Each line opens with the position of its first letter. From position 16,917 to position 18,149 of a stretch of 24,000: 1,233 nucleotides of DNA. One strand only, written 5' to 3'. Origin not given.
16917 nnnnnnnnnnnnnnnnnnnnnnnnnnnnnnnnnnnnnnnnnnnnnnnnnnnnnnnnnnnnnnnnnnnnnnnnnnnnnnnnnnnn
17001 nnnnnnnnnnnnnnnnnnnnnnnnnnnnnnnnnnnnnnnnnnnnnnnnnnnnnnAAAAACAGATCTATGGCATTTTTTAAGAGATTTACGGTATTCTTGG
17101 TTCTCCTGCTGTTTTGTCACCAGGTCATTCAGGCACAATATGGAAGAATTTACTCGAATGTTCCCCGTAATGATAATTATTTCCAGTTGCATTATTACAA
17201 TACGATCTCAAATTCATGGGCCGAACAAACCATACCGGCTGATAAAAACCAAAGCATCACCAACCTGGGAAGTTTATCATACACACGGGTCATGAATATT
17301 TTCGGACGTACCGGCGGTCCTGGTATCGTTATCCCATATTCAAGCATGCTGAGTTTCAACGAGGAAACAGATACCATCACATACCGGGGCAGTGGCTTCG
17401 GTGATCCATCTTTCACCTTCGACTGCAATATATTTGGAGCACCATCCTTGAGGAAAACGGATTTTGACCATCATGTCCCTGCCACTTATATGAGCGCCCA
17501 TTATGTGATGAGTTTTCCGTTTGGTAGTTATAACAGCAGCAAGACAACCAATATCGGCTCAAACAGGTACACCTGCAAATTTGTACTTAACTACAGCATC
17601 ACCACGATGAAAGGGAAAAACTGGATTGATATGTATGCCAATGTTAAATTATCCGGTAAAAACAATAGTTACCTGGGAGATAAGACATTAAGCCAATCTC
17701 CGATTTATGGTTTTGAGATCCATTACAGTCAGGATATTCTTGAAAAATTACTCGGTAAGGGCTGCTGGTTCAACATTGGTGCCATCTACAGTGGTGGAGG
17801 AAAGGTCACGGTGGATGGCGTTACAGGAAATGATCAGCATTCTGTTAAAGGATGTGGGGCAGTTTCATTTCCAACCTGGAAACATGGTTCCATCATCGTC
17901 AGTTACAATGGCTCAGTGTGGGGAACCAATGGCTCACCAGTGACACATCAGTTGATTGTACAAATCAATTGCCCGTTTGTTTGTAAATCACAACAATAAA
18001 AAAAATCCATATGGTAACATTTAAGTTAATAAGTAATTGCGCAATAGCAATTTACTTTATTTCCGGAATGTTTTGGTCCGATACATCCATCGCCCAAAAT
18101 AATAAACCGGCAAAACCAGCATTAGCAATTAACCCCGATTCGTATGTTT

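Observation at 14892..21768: Seven-gene envelope operon combining three isoprenoid-hydratase-like families with two hydrophobic-compound OM barrels: candidate undescribed terpenoid/isoprenoid hydration-uptake system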

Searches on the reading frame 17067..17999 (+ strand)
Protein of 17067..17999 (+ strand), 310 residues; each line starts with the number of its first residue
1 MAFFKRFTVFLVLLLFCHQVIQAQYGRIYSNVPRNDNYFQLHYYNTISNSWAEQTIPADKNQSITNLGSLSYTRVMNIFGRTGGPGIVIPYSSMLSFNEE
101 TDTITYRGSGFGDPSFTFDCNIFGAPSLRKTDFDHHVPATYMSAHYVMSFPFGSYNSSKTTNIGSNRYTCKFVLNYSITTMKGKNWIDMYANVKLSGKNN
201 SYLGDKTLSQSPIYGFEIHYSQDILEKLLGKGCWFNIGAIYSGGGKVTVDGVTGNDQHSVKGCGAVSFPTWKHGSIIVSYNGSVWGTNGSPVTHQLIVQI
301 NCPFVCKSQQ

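Call 5: search_protein_families(library=pfam, proteins=[window:17067-17999:+], max_evalue=0.1)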
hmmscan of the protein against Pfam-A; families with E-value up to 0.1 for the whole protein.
window:17067-17999:+ (310 aa): 2 families
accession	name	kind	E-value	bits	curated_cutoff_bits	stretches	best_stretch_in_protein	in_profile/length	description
PF13557.12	Phenol_MetA_deg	-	4.4e-09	37.2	22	1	52-288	9-231/242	Putative MetA-pathway of phenol degradation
PF07685.20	GATase_3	-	0.048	13.7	27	1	181-253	105-175/196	CobB/CobQ-like glutamine amidotransferase domain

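Call 6: search_protein_families(library=ncbifam, proteins=[window:17067-17999:+], max_evalue=0.1)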
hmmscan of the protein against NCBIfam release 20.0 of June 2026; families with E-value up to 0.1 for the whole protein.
window:17067-17999:+ (310 aa): 0 families

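Call 55: search_solved_structures(query=window:17067-17999:+, max_evalue=10)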
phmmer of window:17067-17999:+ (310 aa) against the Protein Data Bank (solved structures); distinct sequences matched with E-value up to 10: 0.
